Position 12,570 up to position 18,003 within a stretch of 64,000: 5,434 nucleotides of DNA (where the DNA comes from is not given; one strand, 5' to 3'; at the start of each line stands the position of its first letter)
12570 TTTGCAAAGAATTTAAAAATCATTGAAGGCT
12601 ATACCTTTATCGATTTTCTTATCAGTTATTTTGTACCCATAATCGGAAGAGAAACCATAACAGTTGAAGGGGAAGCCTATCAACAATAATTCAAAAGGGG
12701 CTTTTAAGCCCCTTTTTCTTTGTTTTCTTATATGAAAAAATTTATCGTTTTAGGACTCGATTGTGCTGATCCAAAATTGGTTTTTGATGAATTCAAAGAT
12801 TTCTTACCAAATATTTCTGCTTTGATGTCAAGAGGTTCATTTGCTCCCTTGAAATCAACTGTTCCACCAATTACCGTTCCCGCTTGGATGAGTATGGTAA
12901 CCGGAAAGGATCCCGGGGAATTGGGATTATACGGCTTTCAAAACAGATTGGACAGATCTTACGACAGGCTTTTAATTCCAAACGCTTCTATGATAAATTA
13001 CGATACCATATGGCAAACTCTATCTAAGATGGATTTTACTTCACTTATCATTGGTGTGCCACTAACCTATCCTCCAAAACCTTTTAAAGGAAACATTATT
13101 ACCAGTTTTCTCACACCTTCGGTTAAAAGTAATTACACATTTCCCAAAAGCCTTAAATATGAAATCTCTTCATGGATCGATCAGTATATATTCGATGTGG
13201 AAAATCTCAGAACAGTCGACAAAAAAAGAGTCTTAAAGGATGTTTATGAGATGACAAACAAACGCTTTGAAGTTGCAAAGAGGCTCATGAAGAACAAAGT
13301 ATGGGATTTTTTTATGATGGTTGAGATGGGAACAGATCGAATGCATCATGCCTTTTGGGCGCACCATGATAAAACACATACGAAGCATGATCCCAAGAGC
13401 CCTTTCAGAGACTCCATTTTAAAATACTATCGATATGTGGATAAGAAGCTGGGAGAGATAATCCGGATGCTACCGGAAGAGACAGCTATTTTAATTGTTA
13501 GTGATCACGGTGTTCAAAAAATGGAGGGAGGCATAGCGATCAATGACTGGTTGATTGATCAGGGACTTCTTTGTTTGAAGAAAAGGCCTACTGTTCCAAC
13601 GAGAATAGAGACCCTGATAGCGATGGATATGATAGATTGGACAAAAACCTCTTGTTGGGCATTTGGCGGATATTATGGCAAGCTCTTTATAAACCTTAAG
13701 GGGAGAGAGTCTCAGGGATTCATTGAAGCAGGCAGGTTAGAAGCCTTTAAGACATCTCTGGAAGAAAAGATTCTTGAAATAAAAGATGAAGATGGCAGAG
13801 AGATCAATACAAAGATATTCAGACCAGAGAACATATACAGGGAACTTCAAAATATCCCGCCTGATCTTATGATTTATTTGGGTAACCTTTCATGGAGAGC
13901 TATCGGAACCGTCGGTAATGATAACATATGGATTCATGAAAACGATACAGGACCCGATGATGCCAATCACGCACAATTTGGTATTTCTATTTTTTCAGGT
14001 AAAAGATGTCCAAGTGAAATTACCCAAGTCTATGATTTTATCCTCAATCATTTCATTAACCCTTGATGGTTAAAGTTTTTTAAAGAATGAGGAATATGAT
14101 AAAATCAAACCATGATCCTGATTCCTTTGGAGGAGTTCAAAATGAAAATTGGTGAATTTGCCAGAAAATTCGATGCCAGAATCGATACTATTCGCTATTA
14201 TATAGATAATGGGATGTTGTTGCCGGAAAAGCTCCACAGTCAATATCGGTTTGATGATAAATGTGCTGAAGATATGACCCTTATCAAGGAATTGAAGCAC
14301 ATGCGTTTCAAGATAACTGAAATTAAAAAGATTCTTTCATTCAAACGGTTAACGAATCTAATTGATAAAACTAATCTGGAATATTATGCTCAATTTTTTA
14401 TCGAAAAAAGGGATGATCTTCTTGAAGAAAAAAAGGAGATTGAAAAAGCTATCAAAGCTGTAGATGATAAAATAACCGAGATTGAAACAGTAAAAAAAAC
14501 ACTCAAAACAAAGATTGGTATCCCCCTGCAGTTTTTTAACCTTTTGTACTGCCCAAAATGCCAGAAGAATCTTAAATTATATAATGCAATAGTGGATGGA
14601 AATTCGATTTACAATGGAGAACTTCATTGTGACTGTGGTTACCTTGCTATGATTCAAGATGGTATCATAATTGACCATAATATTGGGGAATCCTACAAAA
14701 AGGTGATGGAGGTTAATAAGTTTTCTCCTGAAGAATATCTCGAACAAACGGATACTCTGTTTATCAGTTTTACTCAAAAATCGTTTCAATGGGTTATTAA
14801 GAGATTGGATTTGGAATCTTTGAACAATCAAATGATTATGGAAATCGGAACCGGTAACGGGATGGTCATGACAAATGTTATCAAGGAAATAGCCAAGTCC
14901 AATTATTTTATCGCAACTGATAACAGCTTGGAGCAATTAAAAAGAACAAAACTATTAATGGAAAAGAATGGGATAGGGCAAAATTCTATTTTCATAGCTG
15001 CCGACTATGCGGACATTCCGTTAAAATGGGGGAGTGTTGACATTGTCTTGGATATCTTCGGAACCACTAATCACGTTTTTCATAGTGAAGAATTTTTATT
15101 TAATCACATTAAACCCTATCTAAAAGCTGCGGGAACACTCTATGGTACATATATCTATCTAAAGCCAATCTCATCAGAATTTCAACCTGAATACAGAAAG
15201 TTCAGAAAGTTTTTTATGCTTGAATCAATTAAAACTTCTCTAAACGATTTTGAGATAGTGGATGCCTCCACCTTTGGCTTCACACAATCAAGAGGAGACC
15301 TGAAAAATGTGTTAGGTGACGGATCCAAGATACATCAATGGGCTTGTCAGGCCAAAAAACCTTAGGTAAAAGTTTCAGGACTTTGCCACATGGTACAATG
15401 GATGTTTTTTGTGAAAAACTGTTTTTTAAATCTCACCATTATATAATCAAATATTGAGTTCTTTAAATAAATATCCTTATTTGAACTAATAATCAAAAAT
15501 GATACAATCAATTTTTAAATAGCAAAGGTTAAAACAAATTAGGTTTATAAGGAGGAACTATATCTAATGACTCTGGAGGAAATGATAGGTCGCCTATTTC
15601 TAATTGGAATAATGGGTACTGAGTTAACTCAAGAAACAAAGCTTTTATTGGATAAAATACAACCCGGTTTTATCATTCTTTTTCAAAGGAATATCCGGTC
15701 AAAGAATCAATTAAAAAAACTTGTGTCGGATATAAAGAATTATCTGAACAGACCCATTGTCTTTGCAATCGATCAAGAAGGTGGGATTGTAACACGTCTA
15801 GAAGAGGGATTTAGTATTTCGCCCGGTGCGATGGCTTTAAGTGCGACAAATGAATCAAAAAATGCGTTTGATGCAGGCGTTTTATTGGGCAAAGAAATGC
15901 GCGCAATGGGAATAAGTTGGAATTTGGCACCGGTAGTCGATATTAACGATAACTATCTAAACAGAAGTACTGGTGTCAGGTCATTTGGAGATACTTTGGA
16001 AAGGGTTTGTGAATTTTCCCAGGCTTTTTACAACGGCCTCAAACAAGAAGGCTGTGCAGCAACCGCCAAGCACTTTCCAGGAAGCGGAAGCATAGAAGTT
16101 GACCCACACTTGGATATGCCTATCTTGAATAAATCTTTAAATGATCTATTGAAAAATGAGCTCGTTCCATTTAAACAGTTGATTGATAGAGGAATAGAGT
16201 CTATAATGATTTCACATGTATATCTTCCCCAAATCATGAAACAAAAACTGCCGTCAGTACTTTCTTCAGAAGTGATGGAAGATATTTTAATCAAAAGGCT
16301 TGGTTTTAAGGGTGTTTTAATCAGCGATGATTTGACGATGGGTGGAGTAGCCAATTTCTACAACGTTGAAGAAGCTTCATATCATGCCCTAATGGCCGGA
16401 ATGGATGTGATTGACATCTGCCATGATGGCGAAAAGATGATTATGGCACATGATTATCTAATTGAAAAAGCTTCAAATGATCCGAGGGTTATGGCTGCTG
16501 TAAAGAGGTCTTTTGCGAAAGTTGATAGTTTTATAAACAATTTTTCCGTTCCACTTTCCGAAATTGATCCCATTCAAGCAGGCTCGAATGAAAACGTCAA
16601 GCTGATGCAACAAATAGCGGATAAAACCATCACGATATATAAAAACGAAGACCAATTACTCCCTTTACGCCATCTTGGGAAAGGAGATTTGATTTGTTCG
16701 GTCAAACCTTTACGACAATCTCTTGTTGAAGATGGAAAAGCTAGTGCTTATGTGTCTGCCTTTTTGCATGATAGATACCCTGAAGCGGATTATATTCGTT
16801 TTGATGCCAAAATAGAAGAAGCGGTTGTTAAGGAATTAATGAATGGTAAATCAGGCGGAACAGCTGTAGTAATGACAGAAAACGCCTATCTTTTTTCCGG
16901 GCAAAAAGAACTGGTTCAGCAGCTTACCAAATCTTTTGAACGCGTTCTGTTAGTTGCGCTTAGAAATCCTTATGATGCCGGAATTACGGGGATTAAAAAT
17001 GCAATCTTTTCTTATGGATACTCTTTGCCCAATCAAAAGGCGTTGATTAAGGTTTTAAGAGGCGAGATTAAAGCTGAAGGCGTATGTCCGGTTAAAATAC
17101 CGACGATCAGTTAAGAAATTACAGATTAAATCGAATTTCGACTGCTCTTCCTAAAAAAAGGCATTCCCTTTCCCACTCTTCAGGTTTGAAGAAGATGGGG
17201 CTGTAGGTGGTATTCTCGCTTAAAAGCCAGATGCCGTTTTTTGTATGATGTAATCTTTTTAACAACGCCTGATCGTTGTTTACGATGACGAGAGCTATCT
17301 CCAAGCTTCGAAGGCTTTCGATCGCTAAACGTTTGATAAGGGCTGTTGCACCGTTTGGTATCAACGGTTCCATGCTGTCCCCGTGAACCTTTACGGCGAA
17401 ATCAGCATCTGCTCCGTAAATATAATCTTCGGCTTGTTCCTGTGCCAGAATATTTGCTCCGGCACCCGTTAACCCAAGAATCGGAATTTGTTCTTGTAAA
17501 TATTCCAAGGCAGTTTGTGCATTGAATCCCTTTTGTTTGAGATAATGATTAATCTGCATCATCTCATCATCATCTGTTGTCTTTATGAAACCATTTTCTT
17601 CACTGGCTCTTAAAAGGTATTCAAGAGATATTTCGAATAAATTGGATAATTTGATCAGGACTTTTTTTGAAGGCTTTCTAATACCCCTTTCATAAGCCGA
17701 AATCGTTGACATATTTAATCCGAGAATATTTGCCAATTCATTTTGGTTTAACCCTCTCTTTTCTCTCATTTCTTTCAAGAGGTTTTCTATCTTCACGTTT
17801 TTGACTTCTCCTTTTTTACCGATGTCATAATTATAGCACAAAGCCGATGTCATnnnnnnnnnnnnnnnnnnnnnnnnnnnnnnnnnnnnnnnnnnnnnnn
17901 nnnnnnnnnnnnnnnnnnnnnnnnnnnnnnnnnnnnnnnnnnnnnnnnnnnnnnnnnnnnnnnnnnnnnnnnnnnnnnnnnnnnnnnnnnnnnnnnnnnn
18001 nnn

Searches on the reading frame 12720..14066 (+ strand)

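Call 7: search_protein_families(library=pfam, proteins=[window:12720-14066:+])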
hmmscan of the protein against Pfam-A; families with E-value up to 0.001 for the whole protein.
window:12720-14066:+ (448 aa): 2 families
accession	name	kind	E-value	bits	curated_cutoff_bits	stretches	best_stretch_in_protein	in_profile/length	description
PF01663.27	Phosphodiest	-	3.4e-43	149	23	1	9-406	2-336/342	Type I phosphodiesterase / nucleotide pyrophosphatase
PF00884.28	Sulfatase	-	0.00084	19.2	25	0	51-269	48-247/301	Sulfatase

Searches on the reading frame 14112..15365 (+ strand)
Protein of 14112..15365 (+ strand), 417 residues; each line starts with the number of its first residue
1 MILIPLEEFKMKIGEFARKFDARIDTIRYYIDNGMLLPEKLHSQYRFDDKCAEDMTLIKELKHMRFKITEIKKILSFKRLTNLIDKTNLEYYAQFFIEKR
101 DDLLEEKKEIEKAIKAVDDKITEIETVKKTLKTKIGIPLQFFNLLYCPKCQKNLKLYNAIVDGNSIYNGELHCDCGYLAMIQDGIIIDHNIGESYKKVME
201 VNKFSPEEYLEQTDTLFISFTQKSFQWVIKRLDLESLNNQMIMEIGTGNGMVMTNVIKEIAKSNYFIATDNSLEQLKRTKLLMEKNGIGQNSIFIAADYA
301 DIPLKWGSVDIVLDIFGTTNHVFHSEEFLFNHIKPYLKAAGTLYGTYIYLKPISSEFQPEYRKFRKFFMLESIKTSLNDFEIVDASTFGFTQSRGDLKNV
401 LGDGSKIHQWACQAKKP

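Call 7: search_protein_families(library=pfam, proteins=[window:14112-15365:+])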
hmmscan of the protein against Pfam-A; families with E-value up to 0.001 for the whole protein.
window:14112-15365:+ (417 aa): 5 families
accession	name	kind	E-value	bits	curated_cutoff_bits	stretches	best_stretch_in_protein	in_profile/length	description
PF13411.12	MerR_1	-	2.2e-11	44.1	21.6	1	11-76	1-67/69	MerR HTH family regulatory protein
PF13649.12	Methyltransf_25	-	9.3e-08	33.1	27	1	242-341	1-97/97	Methyltransferase domain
PF13847.12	Methyltransf_31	-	5.2e-07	29.9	27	1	240-349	5-113/145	Methyltransferase domain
PF00376.29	MerR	-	6.7e-06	26.3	28.2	1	12-46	1-36/38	MerR family regulatory protein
PF08241.18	Methyltransf_11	-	3.8e-05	24.7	21.2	1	244-344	2-94/95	Methyltransferase domain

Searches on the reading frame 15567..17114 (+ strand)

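Call 7: search_protein_families(library=pfam, proteins=[window:15567-17114:+])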
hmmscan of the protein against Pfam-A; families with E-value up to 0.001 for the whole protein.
window:15567-17114:+ (515 aa): 1 family
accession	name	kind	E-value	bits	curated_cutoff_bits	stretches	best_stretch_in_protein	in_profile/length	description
PF00933.27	Glyco_hydro_3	-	3.1e-71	240.8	27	1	2-314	1-312/316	Glycosyl hydrolase family 3 N terminal domain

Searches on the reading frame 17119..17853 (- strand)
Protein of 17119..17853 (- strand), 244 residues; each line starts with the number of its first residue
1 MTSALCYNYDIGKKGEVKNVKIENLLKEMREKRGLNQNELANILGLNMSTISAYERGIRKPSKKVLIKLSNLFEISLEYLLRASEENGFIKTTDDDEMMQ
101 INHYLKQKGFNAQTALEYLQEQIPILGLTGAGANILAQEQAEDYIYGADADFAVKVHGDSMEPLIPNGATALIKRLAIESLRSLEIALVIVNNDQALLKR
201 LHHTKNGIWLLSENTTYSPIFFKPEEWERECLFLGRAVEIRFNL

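Call 7: search_protein_families(library=pfam, proteins=[window:17119-17853:-])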
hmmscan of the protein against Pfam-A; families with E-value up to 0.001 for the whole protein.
window:17119-17853:- (244 aa): 6 families
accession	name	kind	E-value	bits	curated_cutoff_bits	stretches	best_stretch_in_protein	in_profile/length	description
PF00717.28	Peptidase_S24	-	3.3e-18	65.9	23.3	1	124-237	1-115/116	Peptidase S24-like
PF01381.28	HTH_3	-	6.4e-17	61.8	23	1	26-80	1-55/55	Helix-turn-helix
PF12844.13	HTH_19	-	5e-13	49.2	30.2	1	25-83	3-61/64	Helix-turn-helix domain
PF13560.12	HTH_31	-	1.6e-08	35.2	27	1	25-74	5-55/64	Helix-turn-helix domain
PF15731.11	MqsA_antitoxin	-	2.1e-05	25.1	30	1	24-74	72-121/131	Antitoxin component of bacterial toxin-antitoxin system, MqsA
PF13443.12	HTH_26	-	5.8e-05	23.7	22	1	26-81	2-58/63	Cro/C1-type HTH DNA-binding domain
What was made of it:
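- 17119..17796 (-): XRE-HTH + Peptidase_S24 (LexA/CI-like) repressor gene, 225 aa, GTG start. Pfam HTH_3 6e-17 and Peptidase_S24 3e-18 (call 7).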

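Call 13: find_encoding_contigs(protein=window:17119-17853:-, flank=3000, max_places=10)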
Protein window:17119-17853:- (244 aa): 1 contig read that carries it; 1 place shown.
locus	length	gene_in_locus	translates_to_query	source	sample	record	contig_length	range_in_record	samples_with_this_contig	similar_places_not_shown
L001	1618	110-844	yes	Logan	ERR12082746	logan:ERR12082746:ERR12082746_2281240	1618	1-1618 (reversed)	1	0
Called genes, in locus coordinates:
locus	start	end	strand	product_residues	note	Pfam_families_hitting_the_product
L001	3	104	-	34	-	?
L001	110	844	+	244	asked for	PF15731:MqsA_antitoxin (faint), PF01381:HTH_3, PF12844:HTH_19, PF13560:HTH_31, PF00717:Peptidase_S24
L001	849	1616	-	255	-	?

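Call 14: find_homologous_proteins(query=window:17119-17853:-)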
Query window:17119-17853:- (244 aa): 19 proteins with E <= 0.001 among 1165 candidates.
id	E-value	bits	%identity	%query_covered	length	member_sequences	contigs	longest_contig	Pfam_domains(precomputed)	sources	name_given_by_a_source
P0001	1.2e-154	531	100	100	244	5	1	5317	PF12844.14,PF00717.29,PF01381.29,PF15731.12,PF13560.13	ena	-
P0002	2.7e-110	385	79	91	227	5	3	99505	PF12844.14,PF00717.29,PF01381.29,PF13560.13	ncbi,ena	-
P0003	7.4e-109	381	80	92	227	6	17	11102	PF12844.14,PF00717.29,PF01381.29,PF13560.13,PF13443.13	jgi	jgi:repressor LexA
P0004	5.1e-108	378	77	92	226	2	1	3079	PF12844.14,PF00717.29,PF01381.29,PF13560.13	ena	-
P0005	1.5e-106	373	77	92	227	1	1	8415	PF12844.14,PF00717.29,PF01381.29,PF13560.13,PF13443.13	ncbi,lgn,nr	ncbi:MAG: LexA family transcriptional regulator [Thermotogota bacterium]|nr:LexA family transcriptio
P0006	3.2e-106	372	74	95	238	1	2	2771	PF12844.14,PF00717.29,PF01381.29,PF13560.13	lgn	-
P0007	6.1e-106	371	78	91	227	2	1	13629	PF12844.14,PF00717.29,PF01381.29,PF13560.13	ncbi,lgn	ncbi:MAG: helix-turn-helix domain-containing protein [Thermotogota bacterium]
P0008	2.2e-104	366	77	92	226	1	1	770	PF12844.14,PF00717.29,PF01381.29,PF13560.13,PF13443.13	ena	-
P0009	8.1e-103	361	70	98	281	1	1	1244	PF12844.14,PF00717.29,PF01381.29,PF13560.13,PF13443.13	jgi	-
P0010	2.3e-101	356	74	92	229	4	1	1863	PF12844.14,PF00717.29,PF01381.29,PF13560.13,PF13443.13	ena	-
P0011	5.0e-98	345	71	92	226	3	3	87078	PF12844.14,PF00717.29,PF01381.29,PF13560.13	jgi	-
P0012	6.3e-98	345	72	92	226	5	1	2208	PF12844.14,PF00717.29,PF01381.29,PF13560.13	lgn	-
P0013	2.8e-85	304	61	91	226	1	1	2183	PF12844.14,PF00717.29,PF01381.29,PF13560.13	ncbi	-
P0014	7.6e-81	289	59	91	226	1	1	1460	PF12844.14,PF00717.29,PF01381.29,PF13560.13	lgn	-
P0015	2.5e-72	261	53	90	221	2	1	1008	PF12844.14,PF00717.29,PF01381.29,PF13560.13,PF13443.13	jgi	jgi:repressor LexA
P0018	1.7e-15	75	29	89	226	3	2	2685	PF00717.29,PF01381.29,PF13443.13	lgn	-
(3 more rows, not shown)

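Call 16: find_related_loci(query=A1, collection=genome_contigs, flank=4000)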
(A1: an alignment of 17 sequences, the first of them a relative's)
Query A1 (244 aa) in genome_contigs; peptide patterns used: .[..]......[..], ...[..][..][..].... (x = any residue, [..] = any of these).
42 stretches matched a pattern; 11 encode a relative of the query (tblastn E <= 1e-3); 11 distinct loci.
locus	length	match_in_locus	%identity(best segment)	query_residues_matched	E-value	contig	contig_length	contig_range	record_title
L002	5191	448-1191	78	1-244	1e-126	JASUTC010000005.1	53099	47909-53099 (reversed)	MAG: Thermotogaceae bacterium isolate DJKA99_ANT-F21_bin.30 scaffold_116, whole genome shotgun sequence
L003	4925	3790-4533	75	1-244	5e-123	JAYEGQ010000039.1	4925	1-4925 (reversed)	MAG: Thermotogota bacterium isolate MAG242 MAG242_39, whole genome shotgun sequence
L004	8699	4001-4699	79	14-244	6e-122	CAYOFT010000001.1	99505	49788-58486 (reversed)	MAG TPA_asm: uncultured Thermotogaceae bacterium isolate binchicken_co42_461 genome assembly, contig: NODE_80_length_995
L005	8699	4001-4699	78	14-244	1e-118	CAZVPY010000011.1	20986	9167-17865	MAG TPA_asm: uncultured Thermotogaceae bacterium isolate binchicken_co42_66 genome assembly, contig: NODE_3179_length_20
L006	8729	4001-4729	69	4-244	6e-110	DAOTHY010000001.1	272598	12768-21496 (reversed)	MAG TPA_asm: Thermotogota bacterium isolate AMR_MDS_3039 NODE_9_length_272598_cov_14.795504, whole genome shotgun sequen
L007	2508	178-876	72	13-244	8e-114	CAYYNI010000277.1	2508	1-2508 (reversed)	MAG TPA_asm: uncultured Thermotogaceae bacterium isolate binchicken_co271_59 genome assembly, contig: NODE_75414_length_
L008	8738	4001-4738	49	4-244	9e-81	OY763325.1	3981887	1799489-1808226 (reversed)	MAG: uncultured Thermotogae bacterium isolate fcbefaaa-1511-4f39-b5ed-7dc52d8fa8ec genome assembly, chromosome: 1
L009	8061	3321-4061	49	3-244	1e-79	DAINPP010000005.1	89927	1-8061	MAG TPA_asm: Thermotogota bacterium isolate CTOTU18411 NODE_129_length_89927_cov_8.181514, whole genome shotgun sequence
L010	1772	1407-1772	70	13-132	2e-50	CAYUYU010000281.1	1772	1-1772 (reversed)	MAG TPA_asm: uncultured Thermotogaceae bacterium isolate SRP252850_co1_167 genome assembly, contig: NODE_127633_length_1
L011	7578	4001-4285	32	29-110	6e-12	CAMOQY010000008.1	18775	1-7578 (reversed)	MAG: uncultured Lachnospiraceae bacterium isolate SRR873605_bin.151_metaWRAP_v1.3_MAG genome assembly, contig: NODE_5569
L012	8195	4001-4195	35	15-78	2e-4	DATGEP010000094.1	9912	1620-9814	MAG TPA_asm: Ktedonobacterales bacterium isolate SMAG_U9705 k141_1043587, whole genome shotgun sequence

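Call 34: find_encoding_contigs(protein=P0013, flank=3000, max_places=3)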
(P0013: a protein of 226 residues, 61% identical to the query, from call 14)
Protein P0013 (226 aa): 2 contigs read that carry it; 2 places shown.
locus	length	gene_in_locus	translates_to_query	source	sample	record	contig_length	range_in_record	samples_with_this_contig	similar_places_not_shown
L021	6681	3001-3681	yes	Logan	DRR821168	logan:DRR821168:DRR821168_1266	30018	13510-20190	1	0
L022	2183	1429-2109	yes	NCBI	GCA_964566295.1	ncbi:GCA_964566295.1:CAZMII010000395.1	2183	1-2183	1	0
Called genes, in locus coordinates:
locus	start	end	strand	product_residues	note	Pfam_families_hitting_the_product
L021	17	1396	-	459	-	PF00890:FAD_binding_2 (weak), PF01134:GIDA (weak), PF01262:AlaDh_PNT_C (faint), PF01266:DAO (faint), PF07992:Pyr_redox_2, PF13738:Pyr_redox_3, PF00070:Pyr_redox, PF02852:Pyr_redox_dim, +5 more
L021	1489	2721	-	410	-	PF00365:PFK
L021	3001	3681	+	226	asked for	PF01381:HTH_3, PF12844:HTH_19, PF13560:HTH_31 (weak), PF00717:Peptidase_S24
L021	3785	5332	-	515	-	PF00933:Glyco_hydro_3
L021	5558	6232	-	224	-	PF02592:Vut_1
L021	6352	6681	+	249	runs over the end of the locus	PF13098:Thioredoxin_2, PF13899:Thioredoxin_7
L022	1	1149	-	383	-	?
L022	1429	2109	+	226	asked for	PF01381:HTH_3, PF12844:HTH_19, PF13560:HTH_31 (weak), PF00717:Peptidase_S24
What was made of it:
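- No partner protein is encoded in the conserved neighbourhood (calls 7, 34).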

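Call 35: find_encoding_contigs(protein=P0014, flank=3000, max_places=3)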
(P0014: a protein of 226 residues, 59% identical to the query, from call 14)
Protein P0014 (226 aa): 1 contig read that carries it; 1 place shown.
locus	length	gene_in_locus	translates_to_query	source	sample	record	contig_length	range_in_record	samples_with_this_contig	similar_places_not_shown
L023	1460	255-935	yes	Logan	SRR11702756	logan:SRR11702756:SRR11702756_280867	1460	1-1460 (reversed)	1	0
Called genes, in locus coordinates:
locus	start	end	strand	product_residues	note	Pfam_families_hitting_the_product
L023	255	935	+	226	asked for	PF01381:HTH_3, PF12844:HTH_19, PF13560:HTH_31 (weak), PF00717:Peptidase_S24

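Call 36: find_encoding_contigs(protein=P0018, flank=3000, max_places=3)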
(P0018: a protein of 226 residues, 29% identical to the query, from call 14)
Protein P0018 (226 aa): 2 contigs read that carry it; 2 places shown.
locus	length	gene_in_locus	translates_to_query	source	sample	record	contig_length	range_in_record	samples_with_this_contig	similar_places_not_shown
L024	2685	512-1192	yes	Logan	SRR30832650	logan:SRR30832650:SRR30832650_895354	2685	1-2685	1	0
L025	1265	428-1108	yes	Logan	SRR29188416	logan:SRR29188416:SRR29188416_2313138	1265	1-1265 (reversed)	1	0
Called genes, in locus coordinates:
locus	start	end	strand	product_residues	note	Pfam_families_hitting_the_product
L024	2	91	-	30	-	?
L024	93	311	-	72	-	PF01381:HTH_3 (faint)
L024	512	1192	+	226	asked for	PF01381:HTH_3, PF13443:HTH_26 (weak), PF00717:Peptidase_S24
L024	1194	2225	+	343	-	PF00589:Phage_integrase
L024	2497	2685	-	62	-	?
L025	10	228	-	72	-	PF01381:HTH_3 (faint)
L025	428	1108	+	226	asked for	PF01381:HTH_3, PF13443:HTH_26 (weak), PF00717:Peptidase_S24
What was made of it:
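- Closest known: Phage/ICE CI-Cro-type divergent switches with S24 or ImmR-like repressors. Same: A distant relative of this repressor (29% identity) sits next to a divergent Cro-like HTH gene and an integrase (L024/L025, call 36).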

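Call 54: search_solved_structures(query=window:17119-17796:-, max_evalue=0.001)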
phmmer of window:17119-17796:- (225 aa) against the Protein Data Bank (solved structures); distinct sequences matched with E-value up to 0.001: 23.
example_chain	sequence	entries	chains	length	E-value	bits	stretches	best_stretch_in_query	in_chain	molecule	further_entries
7t8i_A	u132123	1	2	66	2.5e-09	40.4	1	3-62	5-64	Phage element (ICEBs1)transcriptional regulator (Xre family)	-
8tac_A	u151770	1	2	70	8.2e-06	28.9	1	5-54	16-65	DBP48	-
7b5g_A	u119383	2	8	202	1.2e-05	28.4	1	97-203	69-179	LexA repressor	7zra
7ocj_A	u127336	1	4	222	1.5e-05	28.1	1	97-203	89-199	LexA repressor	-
8s7g_A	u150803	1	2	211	2e-05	27.7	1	90-212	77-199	LexA repressor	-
8bny_A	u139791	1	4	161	2.1e-05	27.6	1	5-104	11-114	Immunity repressor protein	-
1jhc_A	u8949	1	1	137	2.1e-05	27.6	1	100-203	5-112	LEXA REPRESSOR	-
9sf2_A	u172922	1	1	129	2.9e-05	27.1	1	7-77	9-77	Transcriptional regulator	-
1jhh_A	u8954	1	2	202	3.1e-05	27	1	97-203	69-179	LEXA REPRESSOR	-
3jso_A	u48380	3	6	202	7.9e-05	25.7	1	97-203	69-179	LexA repressor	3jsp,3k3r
8trg_I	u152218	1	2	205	8.2e-05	25.7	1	97-203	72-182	LexA repressor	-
6jq1_A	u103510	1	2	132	8.4e-05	25.6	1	1-66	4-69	Transcriptional regulator, XRE family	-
1jhf_A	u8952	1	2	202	0.00011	25.2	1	97-203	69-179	LEXA REPRESSOR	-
8b0v_A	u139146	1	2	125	0.00017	24.6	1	104-213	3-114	LexA repressor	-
6rnz_A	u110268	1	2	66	0.00022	24.3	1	1-64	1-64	HTH-type transcriptional regulator DdrOC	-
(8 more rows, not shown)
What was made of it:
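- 17119..17796 (-): The C-terminal half matches LexA catalytic domains and the N-terminal half matches ImmR-type HTH in PDB (call 54).
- On LexA/CI-type self-cleaving S24 repressor (the adjacent protein): LexA catalytic-domain matches in PDB (call 54).
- Closest known: Phage/ICE CI-Cro-type divergent switches with S24 or ImmR-like repressors. Same: The HTH resembles ICEBs1 ImmR (call 54).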
